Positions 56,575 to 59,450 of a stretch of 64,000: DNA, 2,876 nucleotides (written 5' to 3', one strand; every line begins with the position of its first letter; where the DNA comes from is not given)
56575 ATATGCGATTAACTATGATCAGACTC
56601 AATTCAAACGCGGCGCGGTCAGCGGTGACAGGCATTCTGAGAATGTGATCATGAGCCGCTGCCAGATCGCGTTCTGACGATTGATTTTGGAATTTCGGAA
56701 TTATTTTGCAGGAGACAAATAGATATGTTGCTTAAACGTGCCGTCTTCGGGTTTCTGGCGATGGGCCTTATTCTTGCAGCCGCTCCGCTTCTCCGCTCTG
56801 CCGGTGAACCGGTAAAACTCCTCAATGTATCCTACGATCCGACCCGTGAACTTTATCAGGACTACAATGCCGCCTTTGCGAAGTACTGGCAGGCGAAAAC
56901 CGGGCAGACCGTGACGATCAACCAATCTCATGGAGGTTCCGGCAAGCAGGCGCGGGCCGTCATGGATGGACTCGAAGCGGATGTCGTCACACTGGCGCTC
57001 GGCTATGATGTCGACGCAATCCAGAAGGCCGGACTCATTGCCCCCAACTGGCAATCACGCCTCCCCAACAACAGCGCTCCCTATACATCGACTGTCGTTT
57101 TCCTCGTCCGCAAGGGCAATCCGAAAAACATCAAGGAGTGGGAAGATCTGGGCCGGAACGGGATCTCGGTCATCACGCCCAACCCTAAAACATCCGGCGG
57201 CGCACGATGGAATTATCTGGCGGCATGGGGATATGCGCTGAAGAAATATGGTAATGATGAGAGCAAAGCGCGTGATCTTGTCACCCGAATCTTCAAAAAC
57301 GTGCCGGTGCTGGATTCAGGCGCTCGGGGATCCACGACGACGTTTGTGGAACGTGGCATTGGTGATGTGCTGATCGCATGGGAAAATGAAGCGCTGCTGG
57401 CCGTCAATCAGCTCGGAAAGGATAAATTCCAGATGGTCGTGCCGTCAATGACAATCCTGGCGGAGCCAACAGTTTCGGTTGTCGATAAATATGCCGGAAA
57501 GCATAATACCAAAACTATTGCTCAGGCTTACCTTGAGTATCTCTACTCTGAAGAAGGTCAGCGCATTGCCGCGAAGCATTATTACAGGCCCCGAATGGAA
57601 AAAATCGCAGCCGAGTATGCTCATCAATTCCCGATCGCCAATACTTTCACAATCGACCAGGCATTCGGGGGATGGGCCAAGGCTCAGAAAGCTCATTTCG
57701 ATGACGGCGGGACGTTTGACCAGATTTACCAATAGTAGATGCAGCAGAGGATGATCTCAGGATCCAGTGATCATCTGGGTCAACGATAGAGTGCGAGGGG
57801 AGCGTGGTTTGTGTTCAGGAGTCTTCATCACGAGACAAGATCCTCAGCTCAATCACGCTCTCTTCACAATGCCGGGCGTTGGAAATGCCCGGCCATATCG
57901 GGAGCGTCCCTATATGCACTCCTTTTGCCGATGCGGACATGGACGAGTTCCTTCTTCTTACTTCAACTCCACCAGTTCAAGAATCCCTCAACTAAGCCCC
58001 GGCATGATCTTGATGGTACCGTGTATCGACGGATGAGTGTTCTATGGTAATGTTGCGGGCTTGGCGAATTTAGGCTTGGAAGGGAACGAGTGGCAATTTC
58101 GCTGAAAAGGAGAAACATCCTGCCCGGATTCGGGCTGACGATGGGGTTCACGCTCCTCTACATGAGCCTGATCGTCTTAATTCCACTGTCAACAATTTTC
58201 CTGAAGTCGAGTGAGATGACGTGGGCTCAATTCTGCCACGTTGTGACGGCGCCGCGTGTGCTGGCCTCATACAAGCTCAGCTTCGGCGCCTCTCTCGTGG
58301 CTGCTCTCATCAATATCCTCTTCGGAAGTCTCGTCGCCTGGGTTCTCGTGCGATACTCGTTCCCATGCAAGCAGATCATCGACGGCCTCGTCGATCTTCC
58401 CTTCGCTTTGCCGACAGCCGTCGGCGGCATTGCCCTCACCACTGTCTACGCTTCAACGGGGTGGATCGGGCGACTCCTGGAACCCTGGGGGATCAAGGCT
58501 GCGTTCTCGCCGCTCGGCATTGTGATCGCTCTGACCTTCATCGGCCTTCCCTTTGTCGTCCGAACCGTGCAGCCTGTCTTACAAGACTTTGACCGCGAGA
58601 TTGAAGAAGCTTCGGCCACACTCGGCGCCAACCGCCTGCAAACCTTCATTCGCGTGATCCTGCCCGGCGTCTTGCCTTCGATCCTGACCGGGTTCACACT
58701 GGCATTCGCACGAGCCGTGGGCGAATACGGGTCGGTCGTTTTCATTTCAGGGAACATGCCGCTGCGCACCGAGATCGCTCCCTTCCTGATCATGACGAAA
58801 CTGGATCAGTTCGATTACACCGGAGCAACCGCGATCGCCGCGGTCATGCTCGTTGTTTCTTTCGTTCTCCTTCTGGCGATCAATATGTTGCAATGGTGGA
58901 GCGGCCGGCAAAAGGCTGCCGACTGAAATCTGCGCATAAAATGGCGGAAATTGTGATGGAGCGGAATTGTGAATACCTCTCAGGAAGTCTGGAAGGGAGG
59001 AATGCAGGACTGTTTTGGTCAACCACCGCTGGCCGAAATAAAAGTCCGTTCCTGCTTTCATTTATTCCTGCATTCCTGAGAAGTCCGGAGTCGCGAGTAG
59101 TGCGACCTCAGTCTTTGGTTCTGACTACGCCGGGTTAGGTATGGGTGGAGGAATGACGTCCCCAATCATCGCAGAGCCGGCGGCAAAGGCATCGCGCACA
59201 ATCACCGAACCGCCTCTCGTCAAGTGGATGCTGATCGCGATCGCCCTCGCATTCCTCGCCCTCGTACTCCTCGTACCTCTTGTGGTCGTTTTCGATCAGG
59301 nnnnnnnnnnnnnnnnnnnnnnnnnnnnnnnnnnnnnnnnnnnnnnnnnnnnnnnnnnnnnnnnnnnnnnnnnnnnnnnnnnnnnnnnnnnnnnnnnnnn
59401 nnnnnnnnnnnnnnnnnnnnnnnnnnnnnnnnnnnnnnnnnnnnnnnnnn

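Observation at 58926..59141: Copy B of the repeat element inserted exactly between cysT and cysW, its 3' end abutting the cysW start codon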

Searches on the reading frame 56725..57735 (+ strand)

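Call 97: search_protein_families(library=ncbifam, proteins=[window:56725-57735:+], max_evalue=1e-20)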
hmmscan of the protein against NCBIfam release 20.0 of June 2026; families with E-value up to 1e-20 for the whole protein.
window:56725-57735:+ (336 aa): 3 families
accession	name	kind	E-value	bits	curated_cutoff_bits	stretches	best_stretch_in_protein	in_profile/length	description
NF008022.0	PRK10752.1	subfamily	9.3e-162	538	288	1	12-336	7-328/329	sulfate ABC transporter substrate-binding protein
TIGR00971.1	3a0106s03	subfamily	1.5e-147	490.9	155.5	1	28-334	9-315/315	sulfate ABC transporter substrate-binding protein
NF008106.0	PRK10852.1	subfamily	1.2e-106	356.6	308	1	17-334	13-332/338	thiosulfate ABC transporter substrate-binding protein CysP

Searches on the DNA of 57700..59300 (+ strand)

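Call 3: search_dna_similar(query=window:58927-59140:+, collection=plasmids, mode=distant)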
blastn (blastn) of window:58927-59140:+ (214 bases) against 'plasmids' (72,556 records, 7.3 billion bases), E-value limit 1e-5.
No match.
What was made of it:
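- Tried and rejected: Plasmid collection, blastn with the spacer: no match (call 3).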

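Call 13: search_rna_families(source=window, start=57700, end=59300, threshold=evalue, max_evalue=10)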
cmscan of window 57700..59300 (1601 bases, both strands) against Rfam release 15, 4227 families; matches with E-value up to 10: 4.
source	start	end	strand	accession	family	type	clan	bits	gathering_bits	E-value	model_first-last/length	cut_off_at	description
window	58366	58412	-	RF00036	RRE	Cis-reg;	-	16.1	104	0.042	1-337/337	no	HIV Rev response element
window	57811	57868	-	RF00202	snoR66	Gene; snRNA; snoRNA; CD-box;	-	15.5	43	8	1-76/76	no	Small nucleolar RNA R66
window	57948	58016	-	RF02166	PVT1_3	Gene; lncRNA;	-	13.7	45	1.1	1-95/95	no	Pvt1 oncogene conserved region 3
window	58385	58476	+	RF01986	ZEB2_AS1_3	Gene; lncRNA;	-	13.1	55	7.8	1-100/100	no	ZEB2 antisense RNA 1 conserved region 3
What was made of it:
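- No Rfam family matches, even at E up to 10 (call 13).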

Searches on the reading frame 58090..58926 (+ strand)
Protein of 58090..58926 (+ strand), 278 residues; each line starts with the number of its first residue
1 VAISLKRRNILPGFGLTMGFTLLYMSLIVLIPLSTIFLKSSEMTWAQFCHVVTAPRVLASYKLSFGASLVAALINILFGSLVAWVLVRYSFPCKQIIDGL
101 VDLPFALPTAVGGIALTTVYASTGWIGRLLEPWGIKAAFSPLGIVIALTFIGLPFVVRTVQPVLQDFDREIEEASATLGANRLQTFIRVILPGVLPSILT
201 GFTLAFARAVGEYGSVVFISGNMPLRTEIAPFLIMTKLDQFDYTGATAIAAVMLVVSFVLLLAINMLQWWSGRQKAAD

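Call 22: list_cluster_members(proteins=[P0001, window:58090-58926:+, window:60045-61130:+])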
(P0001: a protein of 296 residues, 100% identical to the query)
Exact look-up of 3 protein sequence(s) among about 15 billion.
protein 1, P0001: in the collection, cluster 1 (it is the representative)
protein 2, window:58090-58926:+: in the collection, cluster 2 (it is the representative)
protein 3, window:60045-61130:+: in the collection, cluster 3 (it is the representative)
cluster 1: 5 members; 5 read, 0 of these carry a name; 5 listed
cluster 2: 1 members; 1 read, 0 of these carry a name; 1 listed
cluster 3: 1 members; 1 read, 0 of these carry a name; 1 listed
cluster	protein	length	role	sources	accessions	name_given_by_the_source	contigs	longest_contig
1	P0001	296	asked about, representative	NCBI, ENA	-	-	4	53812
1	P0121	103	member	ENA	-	-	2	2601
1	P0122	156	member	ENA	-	-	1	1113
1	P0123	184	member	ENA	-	-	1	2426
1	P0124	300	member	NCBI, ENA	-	-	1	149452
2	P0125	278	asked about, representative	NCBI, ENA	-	-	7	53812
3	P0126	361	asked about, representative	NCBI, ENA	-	-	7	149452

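Call 97: search_protein_families(library=ncbifam, proteins=[window:58090-58926:+], max_evalue=1e-20)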
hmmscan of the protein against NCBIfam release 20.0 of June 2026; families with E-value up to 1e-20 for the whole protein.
window:58090-58926:+ (278 aa): 12 families
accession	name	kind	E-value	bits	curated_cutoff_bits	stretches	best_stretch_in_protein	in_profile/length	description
TIGR02139.1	permease_CysT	equivalog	1.8e-125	417.9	246.1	1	11-273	2-264/265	sulfate ABC transporter permease subunit CysT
NF008208.0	PRK10971.1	equivalog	1.1e-93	313.7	415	1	5-274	4-273/277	sulfate/thiosulfate ABC transporter permease CysT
TIGR00969.1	3a0106s02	subfamily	2.5e-93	312.5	240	1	8-269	10-271/272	sulfate ABC transporter permease subunit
TIGR02140.1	permease_CysW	equivalog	1.1e-53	182.4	329.1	1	19-269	7-257/261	sulfate ABC transporter permease subunit CysW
TIGR01581.1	Mo_ABC_porter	hypoth_equivalog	1.5e-52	178.3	210.3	1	42-262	4-224/225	ABC transporter permease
TIGR02141.1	modB_ABC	equivalog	2.8e-48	164.3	182.6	1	63-267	2-205/208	molybdate ABC transporter permease subunit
NF040839.1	tungstate_WtpB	equivalog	3.2e-45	154.7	340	1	24-268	12-248/251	tungstate ABC transporter permease WtpB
NF008620.0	PRK11602.1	equivalog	6.5e-42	143.7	442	1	19-275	24-280/291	sulfate/thiosulfate ABC transporter permease CysW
NF006939.0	PRK09421.1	equivalog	2.6e-41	141.5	262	1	58-271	9-224/230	molybdate ABC transporter permease subunit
NF011624.0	PRK15050.1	equivalog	4e-26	91.8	247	1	21-262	31-280/297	2-aminoethylphosphonate ABC transporter permease subunit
TIGR03226.1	PhnU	equivalog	2.6e-22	79.7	283.45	1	20-260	48-296/311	2-aminoethylphosphonate ABC transporter permease subunit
TIGR03262.1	PhnU2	equivalog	8.6e-22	77.5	593.25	0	159-274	427-540/546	putative 2-aminoethylphosphonate ABC transporter permease subunit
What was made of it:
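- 58090..58926 (+): cysT (sulfate ABC transporter permease), stop codon TGA at 58924-58926. NCBIfam TIGR02139 CysT, 418 bits (call 97).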
